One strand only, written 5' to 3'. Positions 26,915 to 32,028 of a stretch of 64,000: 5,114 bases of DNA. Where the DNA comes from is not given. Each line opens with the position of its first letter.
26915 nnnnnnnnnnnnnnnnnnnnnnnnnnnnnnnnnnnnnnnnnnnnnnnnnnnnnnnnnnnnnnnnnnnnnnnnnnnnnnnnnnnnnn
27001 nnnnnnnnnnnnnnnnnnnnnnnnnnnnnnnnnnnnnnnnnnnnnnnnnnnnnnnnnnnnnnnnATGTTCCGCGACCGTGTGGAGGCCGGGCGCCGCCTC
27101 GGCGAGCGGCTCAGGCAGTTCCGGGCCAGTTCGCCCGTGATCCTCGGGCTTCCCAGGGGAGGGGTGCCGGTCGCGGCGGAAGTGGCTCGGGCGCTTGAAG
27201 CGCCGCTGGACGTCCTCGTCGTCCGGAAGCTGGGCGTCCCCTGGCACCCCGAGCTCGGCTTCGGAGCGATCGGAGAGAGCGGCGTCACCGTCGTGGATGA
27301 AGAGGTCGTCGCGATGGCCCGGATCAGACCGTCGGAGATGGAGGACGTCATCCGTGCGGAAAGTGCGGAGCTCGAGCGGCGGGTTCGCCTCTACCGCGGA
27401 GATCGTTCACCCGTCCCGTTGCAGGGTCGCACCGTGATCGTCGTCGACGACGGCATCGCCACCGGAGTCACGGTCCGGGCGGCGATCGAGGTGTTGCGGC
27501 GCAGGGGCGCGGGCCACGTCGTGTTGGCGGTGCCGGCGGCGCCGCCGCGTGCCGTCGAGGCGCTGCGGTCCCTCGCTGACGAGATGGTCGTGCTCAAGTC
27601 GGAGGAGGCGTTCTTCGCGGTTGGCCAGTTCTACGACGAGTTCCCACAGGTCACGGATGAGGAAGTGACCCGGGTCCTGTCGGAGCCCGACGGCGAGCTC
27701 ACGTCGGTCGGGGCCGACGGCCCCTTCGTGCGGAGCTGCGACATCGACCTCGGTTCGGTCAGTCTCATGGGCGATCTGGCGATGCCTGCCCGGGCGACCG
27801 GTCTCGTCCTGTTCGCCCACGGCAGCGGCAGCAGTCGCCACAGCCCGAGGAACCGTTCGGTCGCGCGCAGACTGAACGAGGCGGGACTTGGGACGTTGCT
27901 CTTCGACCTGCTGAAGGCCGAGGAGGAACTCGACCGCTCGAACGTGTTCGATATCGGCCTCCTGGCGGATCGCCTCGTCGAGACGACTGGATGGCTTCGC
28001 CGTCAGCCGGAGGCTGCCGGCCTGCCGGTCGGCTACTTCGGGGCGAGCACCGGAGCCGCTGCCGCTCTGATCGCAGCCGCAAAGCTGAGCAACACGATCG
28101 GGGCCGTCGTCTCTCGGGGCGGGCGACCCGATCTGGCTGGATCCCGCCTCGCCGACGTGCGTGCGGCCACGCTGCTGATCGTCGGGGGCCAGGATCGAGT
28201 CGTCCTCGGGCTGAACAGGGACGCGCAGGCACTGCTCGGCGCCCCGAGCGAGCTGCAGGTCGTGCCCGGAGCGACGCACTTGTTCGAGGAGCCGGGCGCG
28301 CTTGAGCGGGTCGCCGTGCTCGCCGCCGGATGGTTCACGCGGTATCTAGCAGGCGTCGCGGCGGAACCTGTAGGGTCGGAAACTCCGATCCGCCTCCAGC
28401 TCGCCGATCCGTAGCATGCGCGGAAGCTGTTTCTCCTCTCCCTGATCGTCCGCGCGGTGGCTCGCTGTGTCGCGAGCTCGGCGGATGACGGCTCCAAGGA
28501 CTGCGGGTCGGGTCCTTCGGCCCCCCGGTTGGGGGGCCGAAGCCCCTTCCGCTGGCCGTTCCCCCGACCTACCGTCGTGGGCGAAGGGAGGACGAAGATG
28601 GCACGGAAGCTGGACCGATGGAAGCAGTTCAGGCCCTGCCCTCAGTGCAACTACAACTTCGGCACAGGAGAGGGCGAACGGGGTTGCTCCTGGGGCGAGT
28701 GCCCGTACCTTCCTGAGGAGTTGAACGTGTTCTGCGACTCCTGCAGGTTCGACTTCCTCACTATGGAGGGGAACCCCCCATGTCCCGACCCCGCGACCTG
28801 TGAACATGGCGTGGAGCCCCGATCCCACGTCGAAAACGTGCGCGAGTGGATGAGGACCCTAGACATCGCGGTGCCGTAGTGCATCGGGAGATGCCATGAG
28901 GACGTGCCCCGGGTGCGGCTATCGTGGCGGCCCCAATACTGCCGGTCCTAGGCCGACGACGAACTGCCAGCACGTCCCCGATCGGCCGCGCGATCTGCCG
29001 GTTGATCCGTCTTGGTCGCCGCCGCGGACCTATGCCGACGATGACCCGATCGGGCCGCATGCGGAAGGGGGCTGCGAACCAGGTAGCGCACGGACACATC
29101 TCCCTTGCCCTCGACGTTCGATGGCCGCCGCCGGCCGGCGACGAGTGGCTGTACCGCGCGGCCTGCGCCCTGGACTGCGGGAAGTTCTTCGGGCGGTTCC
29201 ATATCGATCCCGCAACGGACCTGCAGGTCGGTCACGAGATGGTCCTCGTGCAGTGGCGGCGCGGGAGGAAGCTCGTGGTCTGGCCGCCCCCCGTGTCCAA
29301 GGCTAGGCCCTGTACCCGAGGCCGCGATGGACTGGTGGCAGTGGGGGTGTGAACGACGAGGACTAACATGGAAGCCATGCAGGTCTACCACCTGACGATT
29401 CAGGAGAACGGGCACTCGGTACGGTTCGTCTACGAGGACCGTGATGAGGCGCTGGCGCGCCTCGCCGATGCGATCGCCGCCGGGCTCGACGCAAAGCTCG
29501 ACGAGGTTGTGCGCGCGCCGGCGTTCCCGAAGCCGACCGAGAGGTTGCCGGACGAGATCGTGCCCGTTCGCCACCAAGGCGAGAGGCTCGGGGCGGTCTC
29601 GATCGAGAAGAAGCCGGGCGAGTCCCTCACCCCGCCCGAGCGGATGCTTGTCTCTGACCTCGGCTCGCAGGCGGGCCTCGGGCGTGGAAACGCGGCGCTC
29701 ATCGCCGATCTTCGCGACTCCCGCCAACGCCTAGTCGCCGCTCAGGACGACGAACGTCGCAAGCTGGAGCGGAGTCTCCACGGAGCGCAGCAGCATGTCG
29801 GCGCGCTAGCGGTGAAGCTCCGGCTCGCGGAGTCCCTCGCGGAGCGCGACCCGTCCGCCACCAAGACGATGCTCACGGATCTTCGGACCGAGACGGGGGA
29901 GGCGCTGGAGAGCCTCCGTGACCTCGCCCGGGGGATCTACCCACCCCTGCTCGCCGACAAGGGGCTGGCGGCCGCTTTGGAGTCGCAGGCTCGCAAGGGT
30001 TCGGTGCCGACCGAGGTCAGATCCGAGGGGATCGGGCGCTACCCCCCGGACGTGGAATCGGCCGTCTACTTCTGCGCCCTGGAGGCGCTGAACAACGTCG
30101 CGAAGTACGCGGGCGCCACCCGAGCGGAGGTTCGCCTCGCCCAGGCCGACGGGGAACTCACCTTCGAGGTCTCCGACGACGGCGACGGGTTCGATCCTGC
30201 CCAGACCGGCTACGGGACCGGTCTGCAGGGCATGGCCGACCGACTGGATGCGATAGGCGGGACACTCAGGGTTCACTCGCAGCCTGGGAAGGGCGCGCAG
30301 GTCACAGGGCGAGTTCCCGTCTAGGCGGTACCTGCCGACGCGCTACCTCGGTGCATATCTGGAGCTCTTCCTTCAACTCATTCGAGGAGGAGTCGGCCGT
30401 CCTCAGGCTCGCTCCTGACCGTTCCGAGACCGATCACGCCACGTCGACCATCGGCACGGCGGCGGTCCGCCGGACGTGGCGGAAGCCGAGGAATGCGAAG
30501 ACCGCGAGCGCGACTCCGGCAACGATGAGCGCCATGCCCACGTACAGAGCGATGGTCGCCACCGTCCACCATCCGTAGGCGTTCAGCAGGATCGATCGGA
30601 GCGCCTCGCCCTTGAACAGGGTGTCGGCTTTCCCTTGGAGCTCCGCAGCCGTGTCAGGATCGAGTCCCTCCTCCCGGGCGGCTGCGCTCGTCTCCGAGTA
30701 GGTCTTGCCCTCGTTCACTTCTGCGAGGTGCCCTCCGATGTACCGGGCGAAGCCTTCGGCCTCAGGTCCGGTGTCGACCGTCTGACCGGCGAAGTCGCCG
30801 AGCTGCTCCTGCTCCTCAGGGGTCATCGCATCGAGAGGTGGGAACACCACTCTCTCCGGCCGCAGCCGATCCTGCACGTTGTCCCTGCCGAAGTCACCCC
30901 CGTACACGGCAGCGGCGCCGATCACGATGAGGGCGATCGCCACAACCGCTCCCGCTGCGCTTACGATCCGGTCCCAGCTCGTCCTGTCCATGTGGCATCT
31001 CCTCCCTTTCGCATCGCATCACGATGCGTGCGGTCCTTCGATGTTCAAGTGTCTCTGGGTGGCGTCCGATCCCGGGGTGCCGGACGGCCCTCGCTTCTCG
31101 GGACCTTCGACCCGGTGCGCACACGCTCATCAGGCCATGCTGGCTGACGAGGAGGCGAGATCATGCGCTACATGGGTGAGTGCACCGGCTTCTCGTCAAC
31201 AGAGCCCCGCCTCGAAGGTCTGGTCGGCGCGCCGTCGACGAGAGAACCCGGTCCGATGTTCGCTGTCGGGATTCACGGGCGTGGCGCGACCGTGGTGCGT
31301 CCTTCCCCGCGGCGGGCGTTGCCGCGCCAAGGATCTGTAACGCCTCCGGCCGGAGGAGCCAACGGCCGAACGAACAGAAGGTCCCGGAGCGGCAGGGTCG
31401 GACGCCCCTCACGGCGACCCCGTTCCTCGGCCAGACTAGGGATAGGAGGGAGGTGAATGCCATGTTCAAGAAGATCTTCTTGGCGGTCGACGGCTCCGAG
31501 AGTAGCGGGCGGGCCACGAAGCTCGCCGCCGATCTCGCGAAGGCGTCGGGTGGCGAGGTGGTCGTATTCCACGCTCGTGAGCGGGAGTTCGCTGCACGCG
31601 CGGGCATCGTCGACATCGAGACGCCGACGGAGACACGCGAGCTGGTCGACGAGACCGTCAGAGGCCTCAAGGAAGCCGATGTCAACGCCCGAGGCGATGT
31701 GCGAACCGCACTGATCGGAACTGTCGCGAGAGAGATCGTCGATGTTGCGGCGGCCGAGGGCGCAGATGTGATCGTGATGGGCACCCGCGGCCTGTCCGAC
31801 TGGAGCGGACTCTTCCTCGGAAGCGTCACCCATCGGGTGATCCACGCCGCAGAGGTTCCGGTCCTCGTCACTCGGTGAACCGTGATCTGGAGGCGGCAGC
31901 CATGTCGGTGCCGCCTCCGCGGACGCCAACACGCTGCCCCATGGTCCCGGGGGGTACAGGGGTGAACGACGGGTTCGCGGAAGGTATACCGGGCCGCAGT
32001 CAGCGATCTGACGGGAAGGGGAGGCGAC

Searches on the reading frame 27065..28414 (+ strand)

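Call 17: search_protein_families(library=pfam, proteins=[window:27065-28414:+], max_evalue=0.01)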
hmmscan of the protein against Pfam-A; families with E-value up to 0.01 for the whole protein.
window:27065-28414:+ (449 aa): 5 families
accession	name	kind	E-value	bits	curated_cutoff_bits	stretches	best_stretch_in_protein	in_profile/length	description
PF00156.33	Pribosyltran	-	5.1e-17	62.1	26.3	1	13-181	20-145/158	Phosphoribosyl transferase domain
PF12146.15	Hydrolase_4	-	0.00035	20.4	27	0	244-347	3-103/239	Serine aminopeptidase, S33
PF14681.12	UPRTase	-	0.00037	20.5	27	1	116-167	115-168/206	Uracil phosphoribosyltransferase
PF01738.24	DLH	-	0.0013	18.8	21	1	301-411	78-192/217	Dienelactone hydrolase family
PF20408.4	Abhydrolase_11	-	0.0054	16.9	27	0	247-340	4-96/193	Alpha/beta hydrolase domain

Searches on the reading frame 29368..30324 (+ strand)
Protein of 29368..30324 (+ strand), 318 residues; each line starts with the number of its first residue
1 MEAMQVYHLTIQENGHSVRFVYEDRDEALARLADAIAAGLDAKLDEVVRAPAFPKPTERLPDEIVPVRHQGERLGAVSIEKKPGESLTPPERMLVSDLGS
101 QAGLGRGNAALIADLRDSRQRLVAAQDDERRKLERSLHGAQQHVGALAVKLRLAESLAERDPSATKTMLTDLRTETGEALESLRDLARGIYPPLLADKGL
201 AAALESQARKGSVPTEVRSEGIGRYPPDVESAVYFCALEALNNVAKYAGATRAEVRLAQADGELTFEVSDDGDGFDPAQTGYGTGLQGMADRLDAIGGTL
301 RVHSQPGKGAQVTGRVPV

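Call 14: search_protein_families(library=pfam, proteins=[window:29368-30324:+], max_evalue=0.01)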
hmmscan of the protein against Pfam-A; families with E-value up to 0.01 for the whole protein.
window:29368-30324:+ (318 aa): 3 families
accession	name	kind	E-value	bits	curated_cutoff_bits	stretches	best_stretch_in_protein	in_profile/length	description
PF02518.31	HATPase_c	-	1.3e-11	45.3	26.4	1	231-317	4-108/111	Histidine kinase-, DNA gyrase B-, and HSP90-like ATPase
PF07730.19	HisKA_3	-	2.8e-07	31.4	24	1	129-193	1-66/68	Histidine kinase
PF13581.12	HATPase_c_2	-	4.3e-06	27.2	27.4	1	226-279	25-83/127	Histidine kinase-like ATPase domain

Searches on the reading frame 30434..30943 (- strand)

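Call 14: search_protein_families(library=pfam, proteins=[window:30434-30943:-], max_evalue=0.01)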
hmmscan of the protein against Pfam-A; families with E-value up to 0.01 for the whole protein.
window:30434-30943:- (169 aa): 1 family
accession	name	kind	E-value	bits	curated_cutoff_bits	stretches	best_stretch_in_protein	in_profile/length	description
PF11381.13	DUF3185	-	0.0085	16.5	25.3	0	135-150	3-18/59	Protein of unknown function (DUF3185)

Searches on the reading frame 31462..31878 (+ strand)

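Call 14: search_protein_families(library=pfam, proteins=[window:31462-31878:+], max_evalue=0.01)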
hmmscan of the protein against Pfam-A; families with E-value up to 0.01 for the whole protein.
window:31462-31878:+ (138 aa): 1 family
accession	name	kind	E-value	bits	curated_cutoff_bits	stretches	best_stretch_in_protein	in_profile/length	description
PF00582.32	Usp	-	8.1e-32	111.1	24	1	1-138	1-141/141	Universal stress protein family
